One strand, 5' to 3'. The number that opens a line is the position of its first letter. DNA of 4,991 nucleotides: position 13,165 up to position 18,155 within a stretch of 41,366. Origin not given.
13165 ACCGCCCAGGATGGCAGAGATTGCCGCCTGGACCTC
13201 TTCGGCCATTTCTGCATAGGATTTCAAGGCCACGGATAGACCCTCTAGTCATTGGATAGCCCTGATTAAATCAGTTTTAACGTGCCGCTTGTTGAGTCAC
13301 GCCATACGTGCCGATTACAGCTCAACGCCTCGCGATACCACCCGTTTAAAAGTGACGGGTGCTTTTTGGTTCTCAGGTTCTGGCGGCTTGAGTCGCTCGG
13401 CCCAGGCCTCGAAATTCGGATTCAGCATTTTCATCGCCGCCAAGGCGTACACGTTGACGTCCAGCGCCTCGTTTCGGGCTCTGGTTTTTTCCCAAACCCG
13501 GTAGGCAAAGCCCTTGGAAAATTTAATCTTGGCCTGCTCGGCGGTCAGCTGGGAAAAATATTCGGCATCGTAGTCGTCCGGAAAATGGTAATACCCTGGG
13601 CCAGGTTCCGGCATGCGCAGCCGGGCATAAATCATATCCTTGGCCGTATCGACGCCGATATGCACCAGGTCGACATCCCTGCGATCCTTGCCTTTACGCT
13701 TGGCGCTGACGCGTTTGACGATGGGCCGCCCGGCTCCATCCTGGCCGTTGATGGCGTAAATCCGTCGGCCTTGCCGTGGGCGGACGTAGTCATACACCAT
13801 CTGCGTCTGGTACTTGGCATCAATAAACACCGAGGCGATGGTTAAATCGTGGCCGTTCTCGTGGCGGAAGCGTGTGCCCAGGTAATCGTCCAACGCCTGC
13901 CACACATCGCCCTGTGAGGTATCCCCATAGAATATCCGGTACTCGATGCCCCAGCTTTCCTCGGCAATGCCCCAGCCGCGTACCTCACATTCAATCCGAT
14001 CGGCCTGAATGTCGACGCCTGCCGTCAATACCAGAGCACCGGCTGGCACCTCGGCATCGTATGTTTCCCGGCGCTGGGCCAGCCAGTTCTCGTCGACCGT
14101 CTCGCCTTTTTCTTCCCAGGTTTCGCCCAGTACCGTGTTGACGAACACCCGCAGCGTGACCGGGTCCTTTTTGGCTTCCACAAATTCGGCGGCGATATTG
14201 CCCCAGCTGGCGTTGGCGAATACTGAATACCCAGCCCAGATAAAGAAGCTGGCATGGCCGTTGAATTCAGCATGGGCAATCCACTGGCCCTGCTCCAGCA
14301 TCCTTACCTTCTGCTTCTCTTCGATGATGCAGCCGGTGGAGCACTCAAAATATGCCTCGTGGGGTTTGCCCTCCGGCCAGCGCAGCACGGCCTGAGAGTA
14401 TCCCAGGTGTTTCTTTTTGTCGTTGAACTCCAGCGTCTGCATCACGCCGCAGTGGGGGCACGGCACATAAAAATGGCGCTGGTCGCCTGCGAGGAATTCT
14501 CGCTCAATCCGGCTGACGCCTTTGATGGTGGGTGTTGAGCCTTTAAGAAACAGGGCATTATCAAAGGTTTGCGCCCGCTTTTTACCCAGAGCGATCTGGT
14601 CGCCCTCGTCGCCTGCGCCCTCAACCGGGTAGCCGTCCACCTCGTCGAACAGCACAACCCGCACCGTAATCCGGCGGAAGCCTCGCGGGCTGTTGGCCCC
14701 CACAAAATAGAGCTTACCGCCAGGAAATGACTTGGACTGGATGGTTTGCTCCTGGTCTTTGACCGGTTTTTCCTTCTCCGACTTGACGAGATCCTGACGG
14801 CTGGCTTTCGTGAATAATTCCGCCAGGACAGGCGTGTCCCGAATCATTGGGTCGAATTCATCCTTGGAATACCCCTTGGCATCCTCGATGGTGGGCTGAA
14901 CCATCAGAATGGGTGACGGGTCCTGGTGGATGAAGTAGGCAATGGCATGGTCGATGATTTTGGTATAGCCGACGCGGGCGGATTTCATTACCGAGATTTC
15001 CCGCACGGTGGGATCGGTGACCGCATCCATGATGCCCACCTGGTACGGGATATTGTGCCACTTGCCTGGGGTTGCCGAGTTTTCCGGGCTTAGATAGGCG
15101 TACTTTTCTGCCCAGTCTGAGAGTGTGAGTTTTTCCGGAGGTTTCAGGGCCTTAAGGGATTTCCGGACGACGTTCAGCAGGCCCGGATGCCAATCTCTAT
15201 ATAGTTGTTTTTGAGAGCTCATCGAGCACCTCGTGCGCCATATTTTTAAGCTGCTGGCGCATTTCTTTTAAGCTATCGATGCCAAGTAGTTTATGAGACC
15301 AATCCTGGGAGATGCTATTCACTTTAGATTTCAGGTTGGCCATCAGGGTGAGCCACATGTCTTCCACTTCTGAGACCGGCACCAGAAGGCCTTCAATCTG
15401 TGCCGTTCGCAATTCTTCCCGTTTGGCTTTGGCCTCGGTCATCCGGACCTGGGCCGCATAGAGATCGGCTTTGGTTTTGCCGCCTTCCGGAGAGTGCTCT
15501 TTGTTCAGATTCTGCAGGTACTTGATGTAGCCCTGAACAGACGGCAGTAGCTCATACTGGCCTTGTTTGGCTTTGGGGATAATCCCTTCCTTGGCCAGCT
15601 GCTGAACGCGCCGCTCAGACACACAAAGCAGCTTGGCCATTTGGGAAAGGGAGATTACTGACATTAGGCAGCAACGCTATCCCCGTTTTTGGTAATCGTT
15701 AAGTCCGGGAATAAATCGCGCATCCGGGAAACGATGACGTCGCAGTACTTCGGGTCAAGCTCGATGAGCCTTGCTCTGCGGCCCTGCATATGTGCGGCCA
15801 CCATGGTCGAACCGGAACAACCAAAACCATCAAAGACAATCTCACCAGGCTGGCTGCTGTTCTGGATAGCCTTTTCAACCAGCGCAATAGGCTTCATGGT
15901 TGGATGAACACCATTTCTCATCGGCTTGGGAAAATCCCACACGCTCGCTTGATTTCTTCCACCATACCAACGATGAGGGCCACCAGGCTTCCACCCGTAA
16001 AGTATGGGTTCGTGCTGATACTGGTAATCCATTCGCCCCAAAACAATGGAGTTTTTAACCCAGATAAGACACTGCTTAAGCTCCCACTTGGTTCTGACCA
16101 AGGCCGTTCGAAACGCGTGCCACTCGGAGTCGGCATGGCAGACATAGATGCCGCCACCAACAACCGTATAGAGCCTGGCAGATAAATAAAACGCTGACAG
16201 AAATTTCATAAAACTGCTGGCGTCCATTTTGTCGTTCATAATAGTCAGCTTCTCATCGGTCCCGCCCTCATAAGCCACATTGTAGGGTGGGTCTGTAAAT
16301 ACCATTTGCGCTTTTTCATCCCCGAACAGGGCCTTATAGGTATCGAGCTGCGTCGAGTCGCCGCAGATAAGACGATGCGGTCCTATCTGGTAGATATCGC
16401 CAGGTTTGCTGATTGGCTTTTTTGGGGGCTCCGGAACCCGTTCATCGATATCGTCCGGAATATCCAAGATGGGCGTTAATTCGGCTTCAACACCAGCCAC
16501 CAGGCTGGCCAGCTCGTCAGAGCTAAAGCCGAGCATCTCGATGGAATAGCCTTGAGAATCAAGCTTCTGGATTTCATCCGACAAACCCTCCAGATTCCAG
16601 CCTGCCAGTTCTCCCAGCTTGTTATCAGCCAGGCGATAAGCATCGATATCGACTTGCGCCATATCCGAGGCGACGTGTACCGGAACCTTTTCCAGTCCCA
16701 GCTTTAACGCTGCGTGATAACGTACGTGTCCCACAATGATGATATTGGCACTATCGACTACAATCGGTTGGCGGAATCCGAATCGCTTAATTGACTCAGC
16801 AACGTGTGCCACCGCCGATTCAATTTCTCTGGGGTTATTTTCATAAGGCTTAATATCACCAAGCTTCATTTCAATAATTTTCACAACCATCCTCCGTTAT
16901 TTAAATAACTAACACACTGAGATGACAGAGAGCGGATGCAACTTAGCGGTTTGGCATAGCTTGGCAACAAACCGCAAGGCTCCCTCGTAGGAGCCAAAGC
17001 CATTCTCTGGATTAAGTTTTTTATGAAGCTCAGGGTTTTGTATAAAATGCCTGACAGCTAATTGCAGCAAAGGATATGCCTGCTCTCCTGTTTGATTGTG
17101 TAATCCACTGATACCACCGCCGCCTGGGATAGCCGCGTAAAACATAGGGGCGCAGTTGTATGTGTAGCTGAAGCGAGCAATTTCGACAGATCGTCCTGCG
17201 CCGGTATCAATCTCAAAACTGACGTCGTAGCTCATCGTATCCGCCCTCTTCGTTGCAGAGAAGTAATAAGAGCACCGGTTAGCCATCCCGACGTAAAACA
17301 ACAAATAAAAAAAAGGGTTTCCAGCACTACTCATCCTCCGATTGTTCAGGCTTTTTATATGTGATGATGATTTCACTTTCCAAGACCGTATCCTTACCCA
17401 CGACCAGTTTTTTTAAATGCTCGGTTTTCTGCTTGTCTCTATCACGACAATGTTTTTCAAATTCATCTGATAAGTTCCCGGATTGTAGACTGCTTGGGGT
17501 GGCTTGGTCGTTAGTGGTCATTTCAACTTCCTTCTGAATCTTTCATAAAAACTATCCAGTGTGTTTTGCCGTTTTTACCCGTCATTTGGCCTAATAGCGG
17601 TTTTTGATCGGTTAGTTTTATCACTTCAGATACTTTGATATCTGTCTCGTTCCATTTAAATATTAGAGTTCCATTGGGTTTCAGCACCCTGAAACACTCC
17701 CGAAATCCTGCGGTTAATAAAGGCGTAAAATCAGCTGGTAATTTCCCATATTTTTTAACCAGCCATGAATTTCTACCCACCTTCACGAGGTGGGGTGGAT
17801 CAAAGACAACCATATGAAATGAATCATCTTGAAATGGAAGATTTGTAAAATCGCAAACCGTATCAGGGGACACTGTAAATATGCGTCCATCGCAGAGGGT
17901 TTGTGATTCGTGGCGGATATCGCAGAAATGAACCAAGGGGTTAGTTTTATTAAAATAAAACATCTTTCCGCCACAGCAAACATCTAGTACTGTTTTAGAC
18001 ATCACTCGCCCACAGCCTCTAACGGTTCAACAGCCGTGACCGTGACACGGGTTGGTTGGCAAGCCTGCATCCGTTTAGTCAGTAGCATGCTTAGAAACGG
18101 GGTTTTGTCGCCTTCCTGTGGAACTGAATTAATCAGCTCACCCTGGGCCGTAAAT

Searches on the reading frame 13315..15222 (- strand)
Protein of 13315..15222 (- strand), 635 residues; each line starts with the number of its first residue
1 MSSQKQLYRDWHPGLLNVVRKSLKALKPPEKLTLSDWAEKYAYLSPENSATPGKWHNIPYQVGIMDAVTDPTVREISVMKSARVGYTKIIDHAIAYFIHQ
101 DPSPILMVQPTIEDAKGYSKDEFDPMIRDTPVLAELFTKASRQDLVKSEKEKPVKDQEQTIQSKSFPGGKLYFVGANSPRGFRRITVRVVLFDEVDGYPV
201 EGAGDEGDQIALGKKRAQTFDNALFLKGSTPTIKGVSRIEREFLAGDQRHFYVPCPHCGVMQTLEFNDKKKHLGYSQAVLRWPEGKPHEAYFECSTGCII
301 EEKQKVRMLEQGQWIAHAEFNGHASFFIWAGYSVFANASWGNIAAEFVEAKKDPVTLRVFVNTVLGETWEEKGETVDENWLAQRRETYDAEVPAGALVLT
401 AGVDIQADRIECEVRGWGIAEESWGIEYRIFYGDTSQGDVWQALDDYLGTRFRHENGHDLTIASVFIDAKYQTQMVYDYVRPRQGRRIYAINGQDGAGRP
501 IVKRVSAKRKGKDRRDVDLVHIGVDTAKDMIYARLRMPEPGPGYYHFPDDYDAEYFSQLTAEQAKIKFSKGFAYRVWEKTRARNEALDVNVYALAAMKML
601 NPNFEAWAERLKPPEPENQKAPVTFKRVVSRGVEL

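Call 45: search_protein_families(library=pfam, proteins=[window:13315-15222:-], max_evalue=0.001)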
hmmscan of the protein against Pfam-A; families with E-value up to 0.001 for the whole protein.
window:13315-15222:- (635 aa): 2 families
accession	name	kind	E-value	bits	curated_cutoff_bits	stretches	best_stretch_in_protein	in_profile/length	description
PF20454.4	GpA_nuclease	-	2.8e-95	319.3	22.5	1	323-606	1-293/294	Terminase large subunit gpA, endonuclease domain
PF05876.18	GpA_ATPase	-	6.6e-76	255.7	25.6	1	49-314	1-247/247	Phage terminase large subunit gpA, ATPase domain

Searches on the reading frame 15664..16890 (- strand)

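Call 45: search_protein_families(library=pfam, proteins=[window:15664-16890:-], max_evalue=0.001)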
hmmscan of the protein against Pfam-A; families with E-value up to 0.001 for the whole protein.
window:15664-16890:- (408 aa): 2 families
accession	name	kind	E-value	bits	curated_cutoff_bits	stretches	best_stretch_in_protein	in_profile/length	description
PF01555.25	N6_N4_Mtase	-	1.1e-23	84.8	26.7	1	195-386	2-219/221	DNA methylase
PF02195.25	ParB_N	-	1.2e-07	32.2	26.3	1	6-74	4-78/95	ParB N-terminal domain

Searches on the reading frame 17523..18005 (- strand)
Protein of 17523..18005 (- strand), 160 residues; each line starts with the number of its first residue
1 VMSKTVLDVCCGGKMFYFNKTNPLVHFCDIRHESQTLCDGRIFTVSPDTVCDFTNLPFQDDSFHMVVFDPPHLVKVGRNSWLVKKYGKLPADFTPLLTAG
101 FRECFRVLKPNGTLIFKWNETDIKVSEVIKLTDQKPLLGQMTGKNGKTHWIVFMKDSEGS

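Call 45: search_protein_families(library=pfam, proteins=[window:17523-18005:-], max_evalue=0.001)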
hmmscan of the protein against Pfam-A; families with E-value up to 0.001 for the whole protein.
window:17523-18005:- (160 aa): 2 families
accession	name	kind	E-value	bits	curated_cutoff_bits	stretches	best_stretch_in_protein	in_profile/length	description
PF08241.18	Methyltransf_11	-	6.3e-06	27.2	21.2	0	100-116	79-95/95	Methyltransferase domain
PF13649.12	Methyltransf_25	-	5.6e-05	24.2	27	0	6-68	1-70/97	Methyltransferase domain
